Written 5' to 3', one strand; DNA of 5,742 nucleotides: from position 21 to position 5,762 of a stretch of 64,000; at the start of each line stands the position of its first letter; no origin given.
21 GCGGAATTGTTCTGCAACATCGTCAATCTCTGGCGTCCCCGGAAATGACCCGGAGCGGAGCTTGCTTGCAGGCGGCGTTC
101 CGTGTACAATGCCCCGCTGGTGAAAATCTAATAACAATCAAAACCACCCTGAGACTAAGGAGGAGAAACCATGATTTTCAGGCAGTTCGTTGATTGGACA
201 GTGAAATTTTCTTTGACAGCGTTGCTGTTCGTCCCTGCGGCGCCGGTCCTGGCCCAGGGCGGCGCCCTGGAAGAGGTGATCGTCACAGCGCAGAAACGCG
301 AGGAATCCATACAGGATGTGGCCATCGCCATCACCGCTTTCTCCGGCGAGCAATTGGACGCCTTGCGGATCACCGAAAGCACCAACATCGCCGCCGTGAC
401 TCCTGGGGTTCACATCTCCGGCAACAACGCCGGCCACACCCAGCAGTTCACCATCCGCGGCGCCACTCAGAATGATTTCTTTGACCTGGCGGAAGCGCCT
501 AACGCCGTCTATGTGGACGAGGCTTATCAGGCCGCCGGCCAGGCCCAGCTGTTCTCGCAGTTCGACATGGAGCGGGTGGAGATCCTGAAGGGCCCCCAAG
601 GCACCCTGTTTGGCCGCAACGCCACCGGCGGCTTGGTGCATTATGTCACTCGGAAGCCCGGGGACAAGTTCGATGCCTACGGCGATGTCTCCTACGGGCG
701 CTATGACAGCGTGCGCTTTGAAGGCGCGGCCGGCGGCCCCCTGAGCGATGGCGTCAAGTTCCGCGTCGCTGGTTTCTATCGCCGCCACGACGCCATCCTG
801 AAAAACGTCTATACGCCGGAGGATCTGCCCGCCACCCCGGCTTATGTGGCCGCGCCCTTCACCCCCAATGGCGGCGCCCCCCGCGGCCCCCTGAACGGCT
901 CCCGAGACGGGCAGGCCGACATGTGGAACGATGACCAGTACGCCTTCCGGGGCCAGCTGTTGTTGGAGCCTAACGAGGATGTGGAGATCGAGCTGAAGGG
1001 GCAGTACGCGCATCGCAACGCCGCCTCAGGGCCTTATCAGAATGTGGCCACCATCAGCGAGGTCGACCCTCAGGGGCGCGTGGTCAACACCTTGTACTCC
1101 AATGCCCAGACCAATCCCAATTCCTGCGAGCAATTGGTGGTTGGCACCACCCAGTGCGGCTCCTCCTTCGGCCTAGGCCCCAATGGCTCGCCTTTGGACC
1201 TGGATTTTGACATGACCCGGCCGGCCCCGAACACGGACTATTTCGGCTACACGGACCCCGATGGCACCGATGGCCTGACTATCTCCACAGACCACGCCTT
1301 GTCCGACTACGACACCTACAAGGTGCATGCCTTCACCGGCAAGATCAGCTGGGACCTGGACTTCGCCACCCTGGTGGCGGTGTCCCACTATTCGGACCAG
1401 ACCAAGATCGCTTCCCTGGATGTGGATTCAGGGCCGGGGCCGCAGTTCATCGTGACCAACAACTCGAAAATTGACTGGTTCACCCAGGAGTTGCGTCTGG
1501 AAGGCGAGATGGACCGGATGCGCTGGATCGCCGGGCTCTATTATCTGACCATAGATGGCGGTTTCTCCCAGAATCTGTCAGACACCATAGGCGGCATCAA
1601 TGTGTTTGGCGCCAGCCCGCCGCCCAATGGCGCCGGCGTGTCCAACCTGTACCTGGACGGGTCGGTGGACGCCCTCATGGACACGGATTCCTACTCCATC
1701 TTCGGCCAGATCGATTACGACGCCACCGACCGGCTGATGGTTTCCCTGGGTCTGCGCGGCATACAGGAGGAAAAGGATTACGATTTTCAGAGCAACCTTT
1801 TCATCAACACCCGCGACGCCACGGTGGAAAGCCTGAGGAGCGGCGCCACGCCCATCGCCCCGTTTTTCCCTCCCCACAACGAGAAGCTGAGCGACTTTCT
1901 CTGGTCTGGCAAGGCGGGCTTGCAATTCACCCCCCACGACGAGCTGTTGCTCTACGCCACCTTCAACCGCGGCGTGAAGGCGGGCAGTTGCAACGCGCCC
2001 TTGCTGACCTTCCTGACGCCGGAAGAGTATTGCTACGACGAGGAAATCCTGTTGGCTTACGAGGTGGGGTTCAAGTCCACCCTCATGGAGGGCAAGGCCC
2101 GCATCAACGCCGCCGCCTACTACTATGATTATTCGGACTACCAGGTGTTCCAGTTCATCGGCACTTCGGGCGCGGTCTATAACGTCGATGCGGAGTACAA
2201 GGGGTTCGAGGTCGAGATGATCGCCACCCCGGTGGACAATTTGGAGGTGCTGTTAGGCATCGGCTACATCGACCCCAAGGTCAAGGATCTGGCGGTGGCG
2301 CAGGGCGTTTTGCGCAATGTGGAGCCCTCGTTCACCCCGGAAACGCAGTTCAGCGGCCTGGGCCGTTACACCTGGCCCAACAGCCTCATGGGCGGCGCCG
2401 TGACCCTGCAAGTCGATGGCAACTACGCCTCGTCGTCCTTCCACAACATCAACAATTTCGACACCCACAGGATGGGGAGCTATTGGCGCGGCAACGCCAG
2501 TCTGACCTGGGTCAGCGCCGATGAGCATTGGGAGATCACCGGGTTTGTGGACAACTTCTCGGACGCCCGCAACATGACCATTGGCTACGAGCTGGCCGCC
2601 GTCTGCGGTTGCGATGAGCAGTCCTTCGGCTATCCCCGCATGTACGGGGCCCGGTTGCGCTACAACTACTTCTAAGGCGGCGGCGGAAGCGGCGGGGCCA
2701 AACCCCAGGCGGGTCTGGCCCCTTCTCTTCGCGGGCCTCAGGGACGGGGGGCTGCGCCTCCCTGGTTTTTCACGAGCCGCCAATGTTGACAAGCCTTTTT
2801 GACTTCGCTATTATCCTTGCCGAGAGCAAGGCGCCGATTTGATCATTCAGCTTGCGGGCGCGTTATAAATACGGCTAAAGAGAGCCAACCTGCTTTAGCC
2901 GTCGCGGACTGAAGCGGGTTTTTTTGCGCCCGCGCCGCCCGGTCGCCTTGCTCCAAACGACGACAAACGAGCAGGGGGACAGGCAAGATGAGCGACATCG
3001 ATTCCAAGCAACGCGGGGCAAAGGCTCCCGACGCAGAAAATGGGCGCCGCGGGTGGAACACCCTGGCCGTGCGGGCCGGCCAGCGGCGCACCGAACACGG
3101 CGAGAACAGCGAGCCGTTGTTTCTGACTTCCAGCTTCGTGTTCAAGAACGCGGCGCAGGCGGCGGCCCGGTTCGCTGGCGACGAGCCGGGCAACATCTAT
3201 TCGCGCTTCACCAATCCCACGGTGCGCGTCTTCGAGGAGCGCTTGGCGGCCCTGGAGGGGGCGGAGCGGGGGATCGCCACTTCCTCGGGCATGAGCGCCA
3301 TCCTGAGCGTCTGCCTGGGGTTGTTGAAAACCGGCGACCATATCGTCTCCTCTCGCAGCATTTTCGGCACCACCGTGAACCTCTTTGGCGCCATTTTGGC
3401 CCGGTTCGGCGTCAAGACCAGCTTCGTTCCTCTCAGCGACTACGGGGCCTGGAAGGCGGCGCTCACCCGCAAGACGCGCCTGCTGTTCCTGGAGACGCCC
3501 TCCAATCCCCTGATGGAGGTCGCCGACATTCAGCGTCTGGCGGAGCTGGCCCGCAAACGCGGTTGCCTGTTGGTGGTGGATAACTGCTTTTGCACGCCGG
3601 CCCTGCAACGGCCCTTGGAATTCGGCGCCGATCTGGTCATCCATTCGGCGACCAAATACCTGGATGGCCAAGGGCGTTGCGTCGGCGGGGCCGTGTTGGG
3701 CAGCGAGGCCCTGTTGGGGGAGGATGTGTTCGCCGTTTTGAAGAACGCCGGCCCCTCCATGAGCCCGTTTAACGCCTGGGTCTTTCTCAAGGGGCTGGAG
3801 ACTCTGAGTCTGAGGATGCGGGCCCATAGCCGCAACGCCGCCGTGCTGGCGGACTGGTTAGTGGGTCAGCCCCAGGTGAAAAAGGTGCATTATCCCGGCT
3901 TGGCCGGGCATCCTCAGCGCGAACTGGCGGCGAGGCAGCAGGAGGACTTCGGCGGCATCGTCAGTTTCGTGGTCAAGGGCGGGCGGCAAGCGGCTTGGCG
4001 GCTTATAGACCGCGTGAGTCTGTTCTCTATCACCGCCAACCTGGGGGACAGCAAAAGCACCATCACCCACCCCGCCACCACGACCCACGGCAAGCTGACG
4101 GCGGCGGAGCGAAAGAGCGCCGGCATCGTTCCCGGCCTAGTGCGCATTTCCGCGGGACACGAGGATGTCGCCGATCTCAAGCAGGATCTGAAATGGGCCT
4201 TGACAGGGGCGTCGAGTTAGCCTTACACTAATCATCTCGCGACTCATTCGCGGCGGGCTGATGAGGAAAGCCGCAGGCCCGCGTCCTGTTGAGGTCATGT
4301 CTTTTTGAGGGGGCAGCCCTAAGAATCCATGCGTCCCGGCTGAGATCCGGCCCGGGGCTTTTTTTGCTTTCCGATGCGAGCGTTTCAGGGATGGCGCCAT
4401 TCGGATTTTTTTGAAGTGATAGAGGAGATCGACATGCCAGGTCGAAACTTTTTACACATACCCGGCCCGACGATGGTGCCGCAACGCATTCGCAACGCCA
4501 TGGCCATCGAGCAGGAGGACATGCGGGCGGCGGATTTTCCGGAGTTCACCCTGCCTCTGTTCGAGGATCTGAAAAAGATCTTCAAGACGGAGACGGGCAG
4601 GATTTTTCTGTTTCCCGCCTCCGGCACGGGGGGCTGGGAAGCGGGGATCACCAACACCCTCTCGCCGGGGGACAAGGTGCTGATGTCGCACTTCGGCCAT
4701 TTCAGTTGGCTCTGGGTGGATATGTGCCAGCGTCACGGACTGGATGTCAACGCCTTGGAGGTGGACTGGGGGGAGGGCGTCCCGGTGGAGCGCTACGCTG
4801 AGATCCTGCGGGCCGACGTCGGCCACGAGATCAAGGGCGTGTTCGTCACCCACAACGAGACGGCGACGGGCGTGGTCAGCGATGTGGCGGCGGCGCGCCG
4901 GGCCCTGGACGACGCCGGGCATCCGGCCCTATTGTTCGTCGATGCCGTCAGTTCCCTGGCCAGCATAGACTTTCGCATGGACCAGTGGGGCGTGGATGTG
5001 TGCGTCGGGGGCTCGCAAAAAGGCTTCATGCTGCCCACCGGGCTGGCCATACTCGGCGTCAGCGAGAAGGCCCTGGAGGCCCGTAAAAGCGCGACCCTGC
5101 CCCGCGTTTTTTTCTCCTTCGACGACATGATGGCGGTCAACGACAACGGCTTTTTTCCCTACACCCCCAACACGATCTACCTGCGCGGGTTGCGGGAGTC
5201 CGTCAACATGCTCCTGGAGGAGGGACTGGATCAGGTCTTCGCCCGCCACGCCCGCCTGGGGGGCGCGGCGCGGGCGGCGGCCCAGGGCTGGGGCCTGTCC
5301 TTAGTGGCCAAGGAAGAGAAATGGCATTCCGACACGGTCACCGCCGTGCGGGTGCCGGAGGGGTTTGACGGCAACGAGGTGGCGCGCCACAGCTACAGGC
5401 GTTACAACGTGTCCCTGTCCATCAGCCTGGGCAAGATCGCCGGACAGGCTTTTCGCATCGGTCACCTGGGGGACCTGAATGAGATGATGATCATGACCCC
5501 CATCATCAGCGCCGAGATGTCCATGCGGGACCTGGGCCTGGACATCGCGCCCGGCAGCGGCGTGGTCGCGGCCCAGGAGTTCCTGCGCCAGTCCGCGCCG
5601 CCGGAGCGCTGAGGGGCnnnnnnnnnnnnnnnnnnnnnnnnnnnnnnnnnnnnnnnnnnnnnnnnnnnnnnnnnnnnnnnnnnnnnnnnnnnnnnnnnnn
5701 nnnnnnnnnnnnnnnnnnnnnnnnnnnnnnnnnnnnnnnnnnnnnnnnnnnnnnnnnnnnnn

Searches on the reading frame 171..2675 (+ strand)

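Call 55: search_protein_families(library=pfam, proteins=[window:171-2675:+], max_evalue=0.00001)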
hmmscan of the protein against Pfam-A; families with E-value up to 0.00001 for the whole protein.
window:171-2675:+ (834 aa): 2 families
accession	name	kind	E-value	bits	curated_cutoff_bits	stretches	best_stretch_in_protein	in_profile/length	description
PF00593.30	TonB_dep_Rec_b-barrel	-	3.3e-29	103.4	27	1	343-795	16-435/436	TonB dependent receptor-like, beta-barrel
PF07715.20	Plug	-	8.9e-16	58.8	23.9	1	47-154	2-106/107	TonB-dependent Receptor Plug Domain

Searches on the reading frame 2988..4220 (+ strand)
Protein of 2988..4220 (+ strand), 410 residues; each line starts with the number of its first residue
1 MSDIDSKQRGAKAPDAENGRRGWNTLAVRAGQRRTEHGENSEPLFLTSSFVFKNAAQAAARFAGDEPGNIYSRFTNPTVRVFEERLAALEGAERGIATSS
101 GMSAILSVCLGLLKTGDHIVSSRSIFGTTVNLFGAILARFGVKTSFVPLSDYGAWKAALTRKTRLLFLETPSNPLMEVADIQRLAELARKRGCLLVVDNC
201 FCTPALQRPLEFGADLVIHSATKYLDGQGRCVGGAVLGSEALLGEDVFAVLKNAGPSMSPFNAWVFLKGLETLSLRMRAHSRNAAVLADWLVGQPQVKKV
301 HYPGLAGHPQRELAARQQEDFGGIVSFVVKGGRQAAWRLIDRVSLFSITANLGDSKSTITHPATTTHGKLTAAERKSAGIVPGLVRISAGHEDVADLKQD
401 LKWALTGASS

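Call 55: search_protein_families(library=pfam, proteins=[window:2988-4220:+], max_evalue=0.00001)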
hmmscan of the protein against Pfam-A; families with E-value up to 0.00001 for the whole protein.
window:2988-4220:+ (410 aa): 3 families
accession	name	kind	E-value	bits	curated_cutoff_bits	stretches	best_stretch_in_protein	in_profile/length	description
PF01053.26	Cys_Met_Meta_PP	-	5e-137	456.9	27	1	25-405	2-380/381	Cys/Met metabolism PLP-dependent enzyme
PF00155.27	Aminotran_1_2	-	8.4e-12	45.4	19.7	1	42-201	10-188/361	Aminotransferase class I and II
PF00266.25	Aminotran_5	-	2.3e-06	27.3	21.5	1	97-229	66-207/371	Aminotransferase class-V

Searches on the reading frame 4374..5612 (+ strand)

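Call 55: search_protein_families(library=pfam, proteins=[window:4374-5612:+], max_evalue=0.00001)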
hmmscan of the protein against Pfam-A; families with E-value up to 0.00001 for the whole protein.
window:4374-5612:+ (412 aa): 1 family
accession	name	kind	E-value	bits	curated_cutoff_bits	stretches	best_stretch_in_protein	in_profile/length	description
PF00266.25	Aminotran_5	-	3.1e-21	76.2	21.5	1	90-311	76-299/371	Aminotransferase class-V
